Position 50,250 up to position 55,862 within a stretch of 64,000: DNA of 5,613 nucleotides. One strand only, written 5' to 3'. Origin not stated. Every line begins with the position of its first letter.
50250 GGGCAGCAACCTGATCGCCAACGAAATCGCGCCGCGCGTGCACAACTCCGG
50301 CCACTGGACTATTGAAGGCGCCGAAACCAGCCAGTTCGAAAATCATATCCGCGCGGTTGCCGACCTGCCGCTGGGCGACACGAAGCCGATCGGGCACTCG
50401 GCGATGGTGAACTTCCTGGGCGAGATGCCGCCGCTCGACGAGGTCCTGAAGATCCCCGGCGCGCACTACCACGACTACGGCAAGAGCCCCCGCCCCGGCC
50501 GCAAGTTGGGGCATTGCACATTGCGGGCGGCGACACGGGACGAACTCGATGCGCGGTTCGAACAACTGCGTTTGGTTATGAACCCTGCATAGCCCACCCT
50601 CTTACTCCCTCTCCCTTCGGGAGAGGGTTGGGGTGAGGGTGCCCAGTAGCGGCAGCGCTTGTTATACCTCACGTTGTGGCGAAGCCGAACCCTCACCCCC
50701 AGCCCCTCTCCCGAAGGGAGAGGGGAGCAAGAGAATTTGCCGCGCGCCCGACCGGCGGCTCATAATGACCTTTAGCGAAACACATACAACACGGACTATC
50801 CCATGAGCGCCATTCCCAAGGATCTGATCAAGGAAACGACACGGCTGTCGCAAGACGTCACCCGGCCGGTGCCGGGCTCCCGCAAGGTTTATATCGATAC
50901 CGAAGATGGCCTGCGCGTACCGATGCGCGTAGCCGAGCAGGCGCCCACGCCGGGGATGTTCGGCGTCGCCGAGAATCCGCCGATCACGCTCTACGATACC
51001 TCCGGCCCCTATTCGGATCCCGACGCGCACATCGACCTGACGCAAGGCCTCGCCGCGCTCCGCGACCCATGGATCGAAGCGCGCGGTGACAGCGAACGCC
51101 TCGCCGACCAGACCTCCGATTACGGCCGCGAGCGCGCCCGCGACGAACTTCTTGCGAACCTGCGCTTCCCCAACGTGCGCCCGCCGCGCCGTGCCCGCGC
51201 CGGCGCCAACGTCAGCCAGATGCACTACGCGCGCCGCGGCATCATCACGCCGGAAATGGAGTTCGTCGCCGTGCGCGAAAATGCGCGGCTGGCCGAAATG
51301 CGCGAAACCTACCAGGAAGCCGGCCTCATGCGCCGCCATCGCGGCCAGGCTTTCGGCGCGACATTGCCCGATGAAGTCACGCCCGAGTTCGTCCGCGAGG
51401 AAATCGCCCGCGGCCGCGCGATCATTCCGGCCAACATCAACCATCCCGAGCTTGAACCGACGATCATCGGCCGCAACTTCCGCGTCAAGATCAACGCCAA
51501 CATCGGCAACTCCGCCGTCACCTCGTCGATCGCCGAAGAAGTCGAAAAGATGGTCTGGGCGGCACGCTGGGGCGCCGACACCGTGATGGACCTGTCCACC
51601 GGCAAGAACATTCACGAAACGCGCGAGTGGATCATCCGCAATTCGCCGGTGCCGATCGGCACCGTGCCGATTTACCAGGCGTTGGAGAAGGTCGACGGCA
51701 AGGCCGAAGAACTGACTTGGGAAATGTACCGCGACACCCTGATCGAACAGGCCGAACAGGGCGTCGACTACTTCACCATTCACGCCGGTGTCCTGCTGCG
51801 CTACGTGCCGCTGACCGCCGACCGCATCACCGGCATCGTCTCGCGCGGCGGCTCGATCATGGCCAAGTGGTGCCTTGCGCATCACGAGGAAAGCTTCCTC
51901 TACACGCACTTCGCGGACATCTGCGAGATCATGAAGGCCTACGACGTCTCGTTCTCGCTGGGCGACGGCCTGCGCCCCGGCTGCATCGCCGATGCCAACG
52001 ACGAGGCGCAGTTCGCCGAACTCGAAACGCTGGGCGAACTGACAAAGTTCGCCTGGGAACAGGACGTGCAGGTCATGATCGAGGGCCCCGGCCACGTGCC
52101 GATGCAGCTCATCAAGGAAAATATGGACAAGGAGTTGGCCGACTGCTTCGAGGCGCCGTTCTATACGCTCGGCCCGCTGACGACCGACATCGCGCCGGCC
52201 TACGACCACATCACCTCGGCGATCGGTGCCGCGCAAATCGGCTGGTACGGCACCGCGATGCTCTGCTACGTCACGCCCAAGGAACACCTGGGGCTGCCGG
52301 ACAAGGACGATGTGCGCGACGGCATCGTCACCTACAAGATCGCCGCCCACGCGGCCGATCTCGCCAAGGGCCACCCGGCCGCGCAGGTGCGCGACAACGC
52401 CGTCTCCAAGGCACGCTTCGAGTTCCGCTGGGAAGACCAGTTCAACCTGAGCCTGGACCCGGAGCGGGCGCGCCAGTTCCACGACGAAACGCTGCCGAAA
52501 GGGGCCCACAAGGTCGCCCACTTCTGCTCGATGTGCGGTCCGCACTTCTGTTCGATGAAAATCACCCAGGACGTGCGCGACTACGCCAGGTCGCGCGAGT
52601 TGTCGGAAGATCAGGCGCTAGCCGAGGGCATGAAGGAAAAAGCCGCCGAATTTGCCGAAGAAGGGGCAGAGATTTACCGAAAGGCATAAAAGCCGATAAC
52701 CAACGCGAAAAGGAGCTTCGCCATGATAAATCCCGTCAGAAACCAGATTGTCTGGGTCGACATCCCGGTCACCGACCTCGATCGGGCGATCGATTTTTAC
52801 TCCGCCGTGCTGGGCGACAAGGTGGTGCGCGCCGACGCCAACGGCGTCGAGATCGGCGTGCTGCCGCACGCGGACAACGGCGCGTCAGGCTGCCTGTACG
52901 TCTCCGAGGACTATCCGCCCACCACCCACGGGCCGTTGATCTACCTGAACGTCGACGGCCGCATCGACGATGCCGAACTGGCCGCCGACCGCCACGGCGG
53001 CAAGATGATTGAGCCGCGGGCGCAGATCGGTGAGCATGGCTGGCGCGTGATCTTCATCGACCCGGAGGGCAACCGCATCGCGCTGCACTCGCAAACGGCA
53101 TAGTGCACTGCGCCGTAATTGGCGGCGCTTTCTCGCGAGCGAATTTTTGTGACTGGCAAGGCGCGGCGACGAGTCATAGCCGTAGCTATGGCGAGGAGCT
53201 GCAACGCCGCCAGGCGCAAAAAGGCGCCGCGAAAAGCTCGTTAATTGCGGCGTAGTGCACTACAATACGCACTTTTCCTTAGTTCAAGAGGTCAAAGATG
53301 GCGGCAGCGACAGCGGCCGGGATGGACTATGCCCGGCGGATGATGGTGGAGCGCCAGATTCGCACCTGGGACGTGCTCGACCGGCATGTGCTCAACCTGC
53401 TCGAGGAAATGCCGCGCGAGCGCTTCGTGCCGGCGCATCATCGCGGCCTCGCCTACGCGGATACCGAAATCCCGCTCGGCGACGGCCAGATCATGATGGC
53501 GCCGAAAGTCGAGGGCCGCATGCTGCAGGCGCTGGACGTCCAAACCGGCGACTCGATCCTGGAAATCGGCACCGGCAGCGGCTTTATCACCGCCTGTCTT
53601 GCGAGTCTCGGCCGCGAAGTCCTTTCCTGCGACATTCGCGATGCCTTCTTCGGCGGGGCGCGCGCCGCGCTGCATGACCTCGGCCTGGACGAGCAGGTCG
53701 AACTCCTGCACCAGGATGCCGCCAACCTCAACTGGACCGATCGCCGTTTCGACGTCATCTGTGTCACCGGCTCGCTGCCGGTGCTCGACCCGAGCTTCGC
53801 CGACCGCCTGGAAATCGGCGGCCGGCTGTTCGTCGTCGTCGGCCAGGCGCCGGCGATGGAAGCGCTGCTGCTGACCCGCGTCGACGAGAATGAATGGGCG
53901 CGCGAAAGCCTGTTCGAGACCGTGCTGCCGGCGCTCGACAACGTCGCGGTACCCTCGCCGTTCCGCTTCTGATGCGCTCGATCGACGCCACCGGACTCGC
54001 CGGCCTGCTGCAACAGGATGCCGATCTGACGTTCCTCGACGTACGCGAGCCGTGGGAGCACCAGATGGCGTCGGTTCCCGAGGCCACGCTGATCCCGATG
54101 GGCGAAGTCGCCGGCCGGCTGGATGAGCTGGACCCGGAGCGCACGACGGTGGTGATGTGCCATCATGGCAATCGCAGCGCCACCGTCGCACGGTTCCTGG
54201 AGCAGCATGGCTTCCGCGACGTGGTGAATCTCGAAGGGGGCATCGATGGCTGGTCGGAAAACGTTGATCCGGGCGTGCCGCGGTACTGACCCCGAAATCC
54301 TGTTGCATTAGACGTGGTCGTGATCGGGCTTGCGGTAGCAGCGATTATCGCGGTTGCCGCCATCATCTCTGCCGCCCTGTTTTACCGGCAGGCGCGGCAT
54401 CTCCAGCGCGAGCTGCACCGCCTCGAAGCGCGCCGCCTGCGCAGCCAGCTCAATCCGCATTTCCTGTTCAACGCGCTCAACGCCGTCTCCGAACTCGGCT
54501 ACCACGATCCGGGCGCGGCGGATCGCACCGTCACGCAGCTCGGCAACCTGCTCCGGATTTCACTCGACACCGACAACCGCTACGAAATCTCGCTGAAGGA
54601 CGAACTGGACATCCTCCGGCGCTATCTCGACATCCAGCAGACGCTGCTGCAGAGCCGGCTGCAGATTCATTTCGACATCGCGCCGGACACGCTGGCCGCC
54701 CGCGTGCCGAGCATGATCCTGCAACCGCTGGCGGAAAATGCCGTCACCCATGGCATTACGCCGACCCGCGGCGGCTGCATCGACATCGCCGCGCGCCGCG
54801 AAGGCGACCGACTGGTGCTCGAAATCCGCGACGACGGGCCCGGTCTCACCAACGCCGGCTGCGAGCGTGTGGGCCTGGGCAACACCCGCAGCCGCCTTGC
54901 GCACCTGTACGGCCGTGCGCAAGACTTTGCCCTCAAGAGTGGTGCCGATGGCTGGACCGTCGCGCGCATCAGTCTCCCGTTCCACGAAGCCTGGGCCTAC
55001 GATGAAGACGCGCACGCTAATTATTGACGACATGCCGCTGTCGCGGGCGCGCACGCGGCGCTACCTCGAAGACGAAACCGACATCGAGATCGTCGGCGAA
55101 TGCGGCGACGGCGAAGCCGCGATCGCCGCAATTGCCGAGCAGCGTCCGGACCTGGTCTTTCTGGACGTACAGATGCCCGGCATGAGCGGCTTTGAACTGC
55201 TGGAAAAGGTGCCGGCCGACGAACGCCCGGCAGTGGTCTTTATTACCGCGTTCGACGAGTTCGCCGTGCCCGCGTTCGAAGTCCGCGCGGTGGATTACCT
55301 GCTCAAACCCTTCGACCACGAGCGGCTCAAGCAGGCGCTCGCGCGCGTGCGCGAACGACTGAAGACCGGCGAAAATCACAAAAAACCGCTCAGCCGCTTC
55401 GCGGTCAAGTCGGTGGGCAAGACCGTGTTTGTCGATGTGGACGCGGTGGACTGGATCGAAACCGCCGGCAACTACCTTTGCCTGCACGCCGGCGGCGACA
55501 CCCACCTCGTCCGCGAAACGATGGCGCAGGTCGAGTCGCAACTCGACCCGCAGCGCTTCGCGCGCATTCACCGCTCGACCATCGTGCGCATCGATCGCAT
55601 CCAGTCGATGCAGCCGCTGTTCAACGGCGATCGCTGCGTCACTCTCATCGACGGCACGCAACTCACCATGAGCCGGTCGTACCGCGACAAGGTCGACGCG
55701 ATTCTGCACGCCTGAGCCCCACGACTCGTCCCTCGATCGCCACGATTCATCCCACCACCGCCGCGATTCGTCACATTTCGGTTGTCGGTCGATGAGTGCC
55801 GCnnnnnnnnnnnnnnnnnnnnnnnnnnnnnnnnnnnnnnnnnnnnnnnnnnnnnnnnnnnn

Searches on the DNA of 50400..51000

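Call 65: search_rna_families(source=window, start=50400, end=51000, threshold=evalue, max_evalue=1)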
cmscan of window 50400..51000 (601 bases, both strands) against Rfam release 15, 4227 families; matches with E-value up to 1: 14.
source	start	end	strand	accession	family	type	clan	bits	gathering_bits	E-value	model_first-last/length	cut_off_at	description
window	50607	50725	-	RF03433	mir-2576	Gene; miRNA;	-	33.4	83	0.0021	1-120/120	no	mir-2576 microRNA precursor family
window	50614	50717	+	RF03349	mir-3151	Gene; miRNA;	-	30.8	83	0.0031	1-85/85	no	mir-3151 microRNA precursor family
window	50605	50727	+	RF03952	mir-3718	Gene; miRNA;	-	27.8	78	0.00056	1-92/92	no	mir-3718 microRNA precursor family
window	50615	50717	-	RF03340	mir-6511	Gene; miRNA;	-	24.4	87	0.095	1-67/67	no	mir-6511 microRNA precursor family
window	50618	50713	+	RF03558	mir-629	Gene; miRNA;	-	22.7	72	0.34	1-83/83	no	mir-629 microRNA precursor family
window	50614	50719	-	RF00936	mir-744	Gene; miRNA;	-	22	87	0.13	1-96/96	no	mir-744 microRNA precursor family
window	50617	50710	-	RF03192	mir-6794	Gene; miRNA;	-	21.9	74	0.14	1-62/62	no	mir-6794 microRNA precursor family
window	50619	50711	+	RF03499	mir-702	Gene; miRNA;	-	21.7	70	0.44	1-103/103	no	mir-702 microRNA precursor family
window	50618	50713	-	RF03558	mir-629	Gene; miRNA;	-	21.7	72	0.58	1-83/83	no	mir-629 microRNA precursor family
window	50620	50709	-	RF04279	mir-H20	Gene; miRNA;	CL00141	21.1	99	0.25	1-82/82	no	mir-H20 microRNA precursor family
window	50617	50715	+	RF04083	MIR528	Gene; miRNA;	-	20.4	62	0.15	1-89/89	no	MIR528 microRNA precursor family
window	50619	50711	-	RF00802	mir-207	Gene; miRNA;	-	19.6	88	0.57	8-71/78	no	mir-207 microRNA precursor family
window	50794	50888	-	RF02681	Twister-sister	Gene; ribozyme;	-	18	34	0.44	1-81/81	no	Twister_sister_ribozyme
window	50610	50718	+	RF00487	IRES_Cx43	Cis-reg; IRES;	-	17.1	70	0.13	26-143/204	no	Connexin-43 internal ribosome entry site (IRES)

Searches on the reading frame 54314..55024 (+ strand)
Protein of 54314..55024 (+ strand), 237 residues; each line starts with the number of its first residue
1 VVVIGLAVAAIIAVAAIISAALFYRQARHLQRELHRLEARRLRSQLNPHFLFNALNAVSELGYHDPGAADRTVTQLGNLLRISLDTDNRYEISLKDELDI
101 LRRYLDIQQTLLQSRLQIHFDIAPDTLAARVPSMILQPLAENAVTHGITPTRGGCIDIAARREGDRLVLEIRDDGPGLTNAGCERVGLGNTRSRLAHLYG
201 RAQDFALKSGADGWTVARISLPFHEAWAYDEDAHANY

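Call 5: search_protein_families(library=pfam, proteins=[window:54314-55024:+], max_evalue=0.01)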
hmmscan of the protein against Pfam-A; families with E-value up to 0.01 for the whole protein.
window:54314-55024:+ (237 aa): 3 families
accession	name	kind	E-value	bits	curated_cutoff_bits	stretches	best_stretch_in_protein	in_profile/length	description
PF06580.19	His_kinase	-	3.8e-21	75.6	25.2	1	38-116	2-81/81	Histidine kinase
PF02518.31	HATPase_c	-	2.2e-06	28.5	26.4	1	134-196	8-84/111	Histidine kinase-, DNA gyrase B-, and HSP90-like ATPase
PF13581.12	HATPase_c_2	-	0.0051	17.3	27.4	0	141-179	41-79/127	Histidine kinase-like ATPase domain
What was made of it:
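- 54314..55027 (+): Histidine kinase (LytS/YehU-type His_kinase + HATPase_c), 237 aa. It has one N-terminal TM helix and then the H-box directly, with no sensor domain. Pfam PF06580 E 3.8e-21 and PF02518 (call 5).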

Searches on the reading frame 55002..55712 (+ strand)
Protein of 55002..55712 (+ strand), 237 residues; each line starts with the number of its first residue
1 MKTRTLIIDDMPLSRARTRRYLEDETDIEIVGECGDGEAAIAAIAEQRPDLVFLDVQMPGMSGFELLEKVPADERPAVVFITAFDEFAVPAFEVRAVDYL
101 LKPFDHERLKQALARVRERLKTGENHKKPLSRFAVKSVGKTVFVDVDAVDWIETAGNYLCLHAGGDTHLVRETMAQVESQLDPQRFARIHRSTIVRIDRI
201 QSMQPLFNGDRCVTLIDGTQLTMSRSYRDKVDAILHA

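Call 66: search_protein_families(library=pfam, proteins=[window:55002-55712:+], max_evalue=0.00001)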
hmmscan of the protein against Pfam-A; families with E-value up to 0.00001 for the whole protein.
window:55002-55712:+ (237 aa): 2 families
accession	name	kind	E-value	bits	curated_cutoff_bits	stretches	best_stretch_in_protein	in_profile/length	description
PF00072.30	Response_reg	-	2.6e-26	92.4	30.2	1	6-113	2-110/111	Response regulator receiver domain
PF04397.21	LytTR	-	1.6e-22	80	22.6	1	140-235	2-97/98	LytTr DNA-binding domain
